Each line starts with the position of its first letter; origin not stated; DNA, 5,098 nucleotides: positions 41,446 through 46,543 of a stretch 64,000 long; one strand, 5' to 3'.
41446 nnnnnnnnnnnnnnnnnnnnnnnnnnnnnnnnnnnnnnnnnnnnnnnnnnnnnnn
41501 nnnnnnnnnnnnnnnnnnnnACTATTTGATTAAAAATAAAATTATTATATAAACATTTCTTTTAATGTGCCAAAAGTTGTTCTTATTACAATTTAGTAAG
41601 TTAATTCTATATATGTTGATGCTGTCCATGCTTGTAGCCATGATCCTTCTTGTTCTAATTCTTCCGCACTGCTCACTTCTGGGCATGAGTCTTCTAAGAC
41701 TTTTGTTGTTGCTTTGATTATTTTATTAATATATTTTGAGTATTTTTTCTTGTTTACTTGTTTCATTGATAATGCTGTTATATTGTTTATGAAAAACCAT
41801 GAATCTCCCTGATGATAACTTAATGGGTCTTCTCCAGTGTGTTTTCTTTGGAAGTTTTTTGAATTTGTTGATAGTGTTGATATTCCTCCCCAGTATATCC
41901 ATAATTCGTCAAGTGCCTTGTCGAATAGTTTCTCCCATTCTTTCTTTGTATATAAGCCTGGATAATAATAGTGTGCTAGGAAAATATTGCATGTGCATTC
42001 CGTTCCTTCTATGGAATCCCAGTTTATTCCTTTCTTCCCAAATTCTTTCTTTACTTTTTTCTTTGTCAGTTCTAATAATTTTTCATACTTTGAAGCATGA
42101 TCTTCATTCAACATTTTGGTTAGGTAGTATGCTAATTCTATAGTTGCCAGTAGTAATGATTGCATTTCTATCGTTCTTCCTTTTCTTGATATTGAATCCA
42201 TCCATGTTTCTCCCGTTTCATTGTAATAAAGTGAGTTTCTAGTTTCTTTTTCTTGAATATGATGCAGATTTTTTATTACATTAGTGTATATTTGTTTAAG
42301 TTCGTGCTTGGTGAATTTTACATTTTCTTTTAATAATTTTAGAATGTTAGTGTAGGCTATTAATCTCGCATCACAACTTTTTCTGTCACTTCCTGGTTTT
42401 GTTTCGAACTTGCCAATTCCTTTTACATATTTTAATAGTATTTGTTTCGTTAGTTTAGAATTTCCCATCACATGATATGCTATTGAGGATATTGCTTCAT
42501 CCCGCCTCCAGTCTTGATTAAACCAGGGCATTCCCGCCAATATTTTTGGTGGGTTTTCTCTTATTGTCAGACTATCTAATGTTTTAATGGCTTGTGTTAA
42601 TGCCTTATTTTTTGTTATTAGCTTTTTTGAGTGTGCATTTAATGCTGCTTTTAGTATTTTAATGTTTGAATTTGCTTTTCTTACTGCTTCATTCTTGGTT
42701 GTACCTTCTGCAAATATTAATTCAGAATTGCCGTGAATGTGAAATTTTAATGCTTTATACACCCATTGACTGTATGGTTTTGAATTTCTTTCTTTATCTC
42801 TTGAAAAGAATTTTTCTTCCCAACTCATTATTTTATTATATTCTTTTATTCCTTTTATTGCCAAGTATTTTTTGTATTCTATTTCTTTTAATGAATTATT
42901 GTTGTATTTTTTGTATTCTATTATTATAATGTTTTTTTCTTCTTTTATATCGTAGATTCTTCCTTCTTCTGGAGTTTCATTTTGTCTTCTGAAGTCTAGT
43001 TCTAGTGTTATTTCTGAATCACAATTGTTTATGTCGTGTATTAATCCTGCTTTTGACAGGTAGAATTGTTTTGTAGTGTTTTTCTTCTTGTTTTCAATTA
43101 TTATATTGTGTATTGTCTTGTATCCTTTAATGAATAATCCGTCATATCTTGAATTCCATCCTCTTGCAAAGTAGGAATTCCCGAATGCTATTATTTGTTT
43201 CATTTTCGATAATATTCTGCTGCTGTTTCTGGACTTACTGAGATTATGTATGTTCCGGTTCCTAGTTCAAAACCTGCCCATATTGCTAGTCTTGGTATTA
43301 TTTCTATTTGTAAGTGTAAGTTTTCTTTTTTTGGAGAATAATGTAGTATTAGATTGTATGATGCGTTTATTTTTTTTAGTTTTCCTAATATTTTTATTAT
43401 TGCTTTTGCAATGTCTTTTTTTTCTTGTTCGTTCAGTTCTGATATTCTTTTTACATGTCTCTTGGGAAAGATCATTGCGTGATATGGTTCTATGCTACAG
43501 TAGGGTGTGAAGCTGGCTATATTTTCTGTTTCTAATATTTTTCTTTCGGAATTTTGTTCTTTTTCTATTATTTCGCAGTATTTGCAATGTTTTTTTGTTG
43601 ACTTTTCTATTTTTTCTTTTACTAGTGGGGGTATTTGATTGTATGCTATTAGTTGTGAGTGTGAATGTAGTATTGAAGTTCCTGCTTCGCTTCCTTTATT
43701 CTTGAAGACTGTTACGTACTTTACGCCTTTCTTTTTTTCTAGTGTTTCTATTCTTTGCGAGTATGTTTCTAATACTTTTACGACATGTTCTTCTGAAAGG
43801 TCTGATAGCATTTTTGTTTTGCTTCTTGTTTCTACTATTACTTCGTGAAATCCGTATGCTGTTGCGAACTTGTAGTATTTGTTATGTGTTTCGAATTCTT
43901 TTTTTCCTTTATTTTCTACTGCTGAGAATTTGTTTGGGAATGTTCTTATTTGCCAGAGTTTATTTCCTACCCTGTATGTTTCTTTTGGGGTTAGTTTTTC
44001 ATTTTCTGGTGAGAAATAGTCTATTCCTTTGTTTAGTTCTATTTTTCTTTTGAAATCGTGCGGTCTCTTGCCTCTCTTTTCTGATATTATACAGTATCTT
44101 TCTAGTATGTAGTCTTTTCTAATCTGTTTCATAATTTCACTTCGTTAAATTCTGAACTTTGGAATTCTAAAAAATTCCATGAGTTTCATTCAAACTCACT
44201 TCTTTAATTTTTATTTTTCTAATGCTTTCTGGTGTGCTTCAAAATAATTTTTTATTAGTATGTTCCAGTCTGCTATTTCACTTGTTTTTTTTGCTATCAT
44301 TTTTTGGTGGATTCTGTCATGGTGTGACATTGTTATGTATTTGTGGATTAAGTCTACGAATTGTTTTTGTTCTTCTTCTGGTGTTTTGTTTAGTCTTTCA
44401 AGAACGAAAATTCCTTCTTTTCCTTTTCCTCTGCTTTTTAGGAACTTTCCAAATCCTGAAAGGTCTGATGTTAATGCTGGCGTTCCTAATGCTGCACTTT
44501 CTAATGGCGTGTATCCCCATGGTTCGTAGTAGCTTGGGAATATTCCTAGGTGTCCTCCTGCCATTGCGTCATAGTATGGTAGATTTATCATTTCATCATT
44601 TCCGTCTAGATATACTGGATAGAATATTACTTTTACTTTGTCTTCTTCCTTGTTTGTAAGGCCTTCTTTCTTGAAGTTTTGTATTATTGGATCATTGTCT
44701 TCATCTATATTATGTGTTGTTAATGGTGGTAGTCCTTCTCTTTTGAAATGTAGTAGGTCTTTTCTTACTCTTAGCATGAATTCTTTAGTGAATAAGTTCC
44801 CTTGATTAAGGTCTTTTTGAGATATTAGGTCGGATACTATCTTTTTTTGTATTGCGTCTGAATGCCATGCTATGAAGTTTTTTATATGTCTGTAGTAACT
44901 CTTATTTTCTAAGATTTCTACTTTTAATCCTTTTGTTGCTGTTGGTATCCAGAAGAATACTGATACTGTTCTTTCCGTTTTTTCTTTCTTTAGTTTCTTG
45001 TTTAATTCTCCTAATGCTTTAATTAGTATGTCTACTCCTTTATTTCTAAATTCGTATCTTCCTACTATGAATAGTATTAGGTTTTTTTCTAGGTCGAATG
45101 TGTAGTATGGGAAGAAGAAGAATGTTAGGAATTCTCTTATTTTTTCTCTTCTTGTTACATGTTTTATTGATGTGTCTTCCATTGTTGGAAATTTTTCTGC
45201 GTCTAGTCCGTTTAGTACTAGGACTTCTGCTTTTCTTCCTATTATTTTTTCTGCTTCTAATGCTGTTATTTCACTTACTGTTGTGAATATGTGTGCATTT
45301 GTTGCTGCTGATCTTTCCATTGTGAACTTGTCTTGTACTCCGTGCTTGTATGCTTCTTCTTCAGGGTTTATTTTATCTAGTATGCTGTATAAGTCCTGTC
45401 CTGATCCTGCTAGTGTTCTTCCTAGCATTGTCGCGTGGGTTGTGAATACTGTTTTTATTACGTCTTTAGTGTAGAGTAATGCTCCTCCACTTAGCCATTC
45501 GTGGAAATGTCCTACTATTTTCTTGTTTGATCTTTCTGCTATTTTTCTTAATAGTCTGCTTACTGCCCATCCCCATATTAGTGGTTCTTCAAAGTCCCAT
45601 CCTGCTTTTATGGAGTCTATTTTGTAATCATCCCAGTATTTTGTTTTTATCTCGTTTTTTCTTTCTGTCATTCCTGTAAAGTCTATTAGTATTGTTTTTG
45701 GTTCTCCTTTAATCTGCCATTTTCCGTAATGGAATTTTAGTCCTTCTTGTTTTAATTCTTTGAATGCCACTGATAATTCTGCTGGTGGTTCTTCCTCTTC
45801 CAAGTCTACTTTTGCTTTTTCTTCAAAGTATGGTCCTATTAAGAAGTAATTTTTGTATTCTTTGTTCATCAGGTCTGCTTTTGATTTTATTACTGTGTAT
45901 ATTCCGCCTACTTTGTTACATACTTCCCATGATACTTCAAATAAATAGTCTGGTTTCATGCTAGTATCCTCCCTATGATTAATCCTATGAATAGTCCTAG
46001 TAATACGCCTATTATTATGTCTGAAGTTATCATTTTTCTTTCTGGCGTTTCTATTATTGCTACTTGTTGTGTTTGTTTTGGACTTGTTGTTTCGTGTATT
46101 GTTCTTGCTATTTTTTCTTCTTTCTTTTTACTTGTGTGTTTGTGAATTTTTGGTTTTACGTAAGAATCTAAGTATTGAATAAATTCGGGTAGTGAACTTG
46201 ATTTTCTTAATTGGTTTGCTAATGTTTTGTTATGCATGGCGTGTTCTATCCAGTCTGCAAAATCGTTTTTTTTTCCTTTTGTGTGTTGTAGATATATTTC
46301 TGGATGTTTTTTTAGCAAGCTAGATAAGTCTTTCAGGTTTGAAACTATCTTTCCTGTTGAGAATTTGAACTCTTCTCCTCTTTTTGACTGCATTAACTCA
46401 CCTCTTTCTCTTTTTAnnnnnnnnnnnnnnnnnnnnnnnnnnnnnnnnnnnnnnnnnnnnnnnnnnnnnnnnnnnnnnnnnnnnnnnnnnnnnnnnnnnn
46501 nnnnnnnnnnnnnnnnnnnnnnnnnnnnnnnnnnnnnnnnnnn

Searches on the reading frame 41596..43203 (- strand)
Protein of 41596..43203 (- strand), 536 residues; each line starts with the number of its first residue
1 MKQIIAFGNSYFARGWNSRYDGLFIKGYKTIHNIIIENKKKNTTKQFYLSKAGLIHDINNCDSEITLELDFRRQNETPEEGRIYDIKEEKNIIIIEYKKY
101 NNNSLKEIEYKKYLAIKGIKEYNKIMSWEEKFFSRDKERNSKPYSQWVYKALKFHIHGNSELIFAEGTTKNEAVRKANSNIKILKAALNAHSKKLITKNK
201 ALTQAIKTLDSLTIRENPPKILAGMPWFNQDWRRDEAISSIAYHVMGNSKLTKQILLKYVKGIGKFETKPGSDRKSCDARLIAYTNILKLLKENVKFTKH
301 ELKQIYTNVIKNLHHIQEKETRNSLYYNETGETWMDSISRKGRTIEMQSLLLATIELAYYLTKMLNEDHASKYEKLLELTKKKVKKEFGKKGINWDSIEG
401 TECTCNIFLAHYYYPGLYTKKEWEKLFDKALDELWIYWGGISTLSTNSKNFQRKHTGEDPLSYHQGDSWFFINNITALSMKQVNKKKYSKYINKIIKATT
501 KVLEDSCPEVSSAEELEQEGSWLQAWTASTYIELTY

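Call 51: search_protein_families(library=pfam, proteins=[window:41596-43203:-], max_evalue=0.001)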
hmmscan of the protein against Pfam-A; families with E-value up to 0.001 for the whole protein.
window:41596-43203:- (536 aa): 1 family
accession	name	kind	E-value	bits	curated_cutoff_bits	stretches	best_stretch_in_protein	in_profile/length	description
PF06202.20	GDE_C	-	3.3e-18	66.2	21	1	215-530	12-364/367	Amylo-alpha-1,6-glucosidase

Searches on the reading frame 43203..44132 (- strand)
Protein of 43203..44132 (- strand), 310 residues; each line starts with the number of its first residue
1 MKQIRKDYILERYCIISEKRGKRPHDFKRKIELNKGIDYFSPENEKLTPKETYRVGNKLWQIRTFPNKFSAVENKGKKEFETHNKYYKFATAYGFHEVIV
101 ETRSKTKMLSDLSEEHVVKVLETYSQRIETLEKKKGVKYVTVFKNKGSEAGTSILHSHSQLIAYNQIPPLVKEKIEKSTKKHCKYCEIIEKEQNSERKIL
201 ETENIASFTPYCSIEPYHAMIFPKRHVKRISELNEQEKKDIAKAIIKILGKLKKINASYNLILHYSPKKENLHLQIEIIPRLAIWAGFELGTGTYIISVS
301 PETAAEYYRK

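Call 51: search_protein_families(library=pfam, proteins=[window:43203-44132:-], max_evalue=0.001)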
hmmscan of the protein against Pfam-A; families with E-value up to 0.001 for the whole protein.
window:43203-44132:- (310 aa): 6 families
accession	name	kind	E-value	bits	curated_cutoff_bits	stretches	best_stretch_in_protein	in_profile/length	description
PF01087.27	GalP_UDP_transf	-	1.1e-16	62.3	22.1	1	36-168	53-184/184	Galactose-1-phosphate uridyl transferase, N-terminal domain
PF01230.28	HIT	-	8.8e-11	42.8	21.5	1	192-262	2-74/98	HIT domain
PF16268.10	DUF4921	-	6.7e-10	38.9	28.5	1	114-303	198-388/425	Domain of unknown function (DUF4921)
PF16285.10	DUF4931_N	-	1.7e-09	38.3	24.1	1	83-166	42-123/124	Domain of unknown function (DUF4931) N-terminal domain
PF02744.22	GalP_UDP_tr_C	-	1.1e-07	32.2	29.2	1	187-252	22-85/165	Galactose-1-phosphate uridyl transferase, C-terminal domain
PF11969.13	DcpS_C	-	2.2e-05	25.3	24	1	183-274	2-97/114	Scavenger mRNA decapping enzyme C-term binding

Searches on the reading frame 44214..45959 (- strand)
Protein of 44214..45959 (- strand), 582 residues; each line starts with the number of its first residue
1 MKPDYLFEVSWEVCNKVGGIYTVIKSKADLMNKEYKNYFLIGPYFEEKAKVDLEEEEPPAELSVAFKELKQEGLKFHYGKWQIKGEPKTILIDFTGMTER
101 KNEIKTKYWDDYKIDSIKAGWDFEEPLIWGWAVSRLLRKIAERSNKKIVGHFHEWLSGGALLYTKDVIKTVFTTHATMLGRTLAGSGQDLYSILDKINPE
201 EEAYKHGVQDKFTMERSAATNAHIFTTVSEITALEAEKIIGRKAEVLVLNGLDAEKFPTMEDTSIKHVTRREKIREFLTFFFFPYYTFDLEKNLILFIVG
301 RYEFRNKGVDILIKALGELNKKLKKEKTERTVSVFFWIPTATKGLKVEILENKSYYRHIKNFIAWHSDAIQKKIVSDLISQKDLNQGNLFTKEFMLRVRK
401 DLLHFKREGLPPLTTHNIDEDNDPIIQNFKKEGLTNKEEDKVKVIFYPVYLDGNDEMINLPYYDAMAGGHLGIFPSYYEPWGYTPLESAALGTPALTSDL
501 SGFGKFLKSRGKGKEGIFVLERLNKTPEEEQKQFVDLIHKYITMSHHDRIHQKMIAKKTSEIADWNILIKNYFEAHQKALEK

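Call 51: search_protein_families(library=pfam, proteins=[window:44214-45959:-], max_evalue=0.001)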
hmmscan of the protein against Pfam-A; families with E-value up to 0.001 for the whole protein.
window:44214-45959:- (582 aa): 5 families
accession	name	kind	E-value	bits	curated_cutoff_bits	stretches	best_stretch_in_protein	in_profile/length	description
PF05693.19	Glycogen_syn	-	2.7e-157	525.6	27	1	8-582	1-585/639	Glycogen synthase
PF00534.26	Glycos_transf_1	-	4.1e-10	39.9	26.4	1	472-512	96-136/172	Glycosyl transferases group 1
PF20706.3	GT4-conflict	-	3.9e-09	36.4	26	1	466-555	279-368/385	Family 4 Glycosyltransferase in conflict systems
PF13692.12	Glyco_trans_1_4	-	1.4e-07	32.3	27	1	464-519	72-124/142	Glycosyl transferases group 1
PF13439.12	Glyco_transf_4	-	7e-05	23.4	28.5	1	124-255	51-169/170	Glycosyltransferase Family 4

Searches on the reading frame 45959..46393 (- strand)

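Call 51: search_protein_families(library=pfam, proteins=[window:45959-46393:-], max_evalue=0.001)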
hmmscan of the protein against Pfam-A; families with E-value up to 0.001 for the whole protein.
window:45959-46393:- (145 aa): 1 family
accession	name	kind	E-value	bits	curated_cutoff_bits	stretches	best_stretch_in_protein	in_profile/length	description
PF19027.5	DUF5752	-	6.8e-05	22.8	23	1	41-63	56-78/208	Family of unknown function (DUF5752)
